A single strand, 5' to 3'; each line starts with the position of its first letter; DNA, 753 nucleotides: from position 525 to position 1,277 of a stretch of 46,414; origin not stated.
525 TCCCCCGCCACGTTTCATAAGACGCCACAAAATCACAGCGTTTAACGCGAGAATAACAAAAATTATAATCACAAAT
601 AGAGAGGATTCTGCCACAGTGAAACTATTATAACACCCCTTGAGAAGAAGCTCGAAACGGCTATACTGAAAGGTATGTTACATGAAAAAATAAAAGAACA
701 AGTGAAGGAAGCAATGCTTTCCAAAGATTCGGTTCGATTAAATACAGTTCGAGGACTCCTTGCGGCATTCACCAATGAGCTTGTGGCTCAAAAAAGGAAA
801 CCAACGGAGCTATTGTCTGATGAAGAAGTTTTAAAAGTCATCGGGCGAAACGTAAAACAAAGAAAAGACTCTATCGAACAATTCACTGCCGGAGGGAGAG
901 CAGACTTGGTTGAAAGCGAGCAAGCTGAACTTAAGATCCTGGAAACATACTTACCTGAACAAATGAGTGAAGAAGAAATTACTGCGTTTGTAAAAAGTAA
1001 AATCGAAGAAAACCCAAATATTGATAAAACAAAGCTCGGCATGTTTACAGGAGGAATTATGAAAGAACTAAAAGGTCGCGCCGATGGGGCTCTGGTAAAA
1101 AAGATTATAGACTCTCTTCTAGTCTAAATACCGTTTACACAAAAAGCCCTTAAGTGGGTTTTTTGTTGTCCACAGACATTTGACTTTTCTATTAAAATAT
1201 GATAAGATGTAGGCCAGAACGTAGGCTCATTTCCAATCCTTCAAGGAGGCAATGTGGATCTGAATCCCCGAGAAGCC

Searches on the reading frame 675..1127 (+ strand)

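Call 62: search_protein_families(library=pfam, proteins=[window:675-1127:+], max_evalue=0.001)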
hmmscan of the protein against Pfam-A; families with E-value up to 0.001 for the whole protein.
window:675-1127:+ (150 aa): 2 families
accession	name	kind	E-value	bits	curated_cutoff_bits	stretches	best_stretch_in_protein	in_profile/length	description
PF09424.15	YqeY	-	4.5e-43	147.2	27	1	4-149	2-143/143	Yqey-like protein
PF02637.23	GatB_Yqey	-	6e-08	33.1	27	1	78-149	69-148/148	GatB domain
